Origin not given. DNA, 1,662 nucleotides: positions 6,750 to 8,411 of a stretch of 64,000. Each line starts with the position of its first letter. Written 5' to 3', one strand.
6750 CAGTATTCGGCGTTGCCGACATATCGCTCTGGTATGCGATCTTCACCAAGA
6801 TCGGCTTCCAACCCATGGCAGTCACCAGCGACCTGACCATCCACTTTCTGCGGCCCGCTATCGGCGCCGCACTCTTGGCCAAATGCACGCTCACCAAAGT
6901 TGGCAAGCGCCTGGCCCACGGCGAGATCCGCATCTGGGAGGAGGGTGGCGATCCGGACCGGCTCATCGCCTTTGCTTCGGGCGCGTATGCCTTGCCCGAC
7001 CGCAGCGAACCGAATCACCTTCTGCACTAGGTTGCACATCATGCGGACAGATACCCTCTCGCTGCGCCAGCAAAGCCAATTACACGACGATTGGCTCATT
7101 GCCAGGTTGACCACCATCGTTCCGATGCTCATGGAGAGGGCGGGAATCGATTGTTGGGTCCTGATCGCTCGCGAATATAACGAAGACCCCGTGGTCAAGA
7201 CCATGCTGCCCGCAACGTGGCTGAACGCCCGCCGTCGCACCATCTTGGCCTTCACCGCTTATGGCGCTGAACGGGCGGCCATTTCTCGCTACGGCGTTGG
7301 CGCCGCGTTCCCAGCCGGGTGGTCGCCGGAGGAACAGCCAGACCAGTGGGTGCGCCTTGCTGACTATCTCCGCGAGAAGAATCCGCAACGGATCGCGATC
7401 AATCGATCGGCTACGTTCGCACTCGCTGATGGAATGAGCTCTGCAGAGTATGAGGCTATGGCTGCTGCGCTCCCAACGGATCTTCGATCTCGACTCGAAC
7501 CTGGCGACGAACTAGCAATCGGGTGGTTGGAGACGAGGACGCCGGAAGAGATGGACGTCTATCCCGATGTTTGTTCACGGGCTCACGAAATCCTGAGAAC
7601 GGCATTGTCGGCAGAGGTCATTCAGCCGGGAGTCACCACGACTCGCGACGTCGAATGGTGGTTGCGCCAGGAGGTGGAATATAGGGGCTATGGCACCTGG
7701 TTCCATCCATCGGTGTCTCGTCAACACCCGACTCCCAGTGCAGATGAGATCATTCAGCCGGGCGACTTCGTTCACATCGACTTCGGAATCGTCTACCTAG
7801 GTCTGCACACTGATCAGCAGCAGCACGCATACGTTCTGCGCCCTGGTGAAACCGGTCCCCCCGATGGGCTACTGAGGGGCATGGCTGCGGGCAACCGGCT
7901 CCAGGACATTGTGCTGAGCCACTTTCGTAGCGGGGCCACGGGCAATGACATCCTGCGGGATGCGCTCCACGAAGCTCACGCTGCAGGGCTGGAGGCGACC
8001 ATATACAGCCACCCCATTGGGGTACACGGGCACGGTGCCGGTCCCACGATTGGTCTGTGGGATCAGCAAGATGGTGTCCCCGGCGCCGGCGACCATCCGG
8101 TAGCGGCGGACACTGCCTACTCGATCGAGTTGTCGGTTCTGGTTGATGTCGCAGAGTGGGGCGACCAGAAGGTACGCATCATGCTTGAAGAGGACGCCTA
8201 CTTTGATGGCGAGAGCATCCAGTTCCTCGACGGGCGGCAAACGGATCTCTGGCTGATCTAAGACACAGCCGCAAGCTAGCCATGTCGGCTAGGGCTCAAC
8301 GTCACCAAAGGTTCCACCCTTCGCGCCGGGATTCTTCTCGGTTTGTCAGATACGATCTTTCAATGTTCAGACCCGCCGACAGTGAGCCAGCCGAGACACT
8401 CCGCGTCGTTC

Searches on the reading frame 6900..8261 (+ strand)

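Call 13: search_protein_families(library=pfam, proteins=[window:6900-8261:+], max_evalue=0.00001)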
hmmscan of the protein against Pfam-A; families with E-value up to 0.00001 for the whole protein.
window:6900-8261:+ (453 aa): 1 family
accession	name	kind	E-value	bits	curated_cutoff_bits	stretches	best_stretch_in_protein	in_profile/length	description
PF00557.29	Peptidase_M24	-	6.6e-12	46.1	23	1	226-415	8-192/208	Metallopeptidase family M24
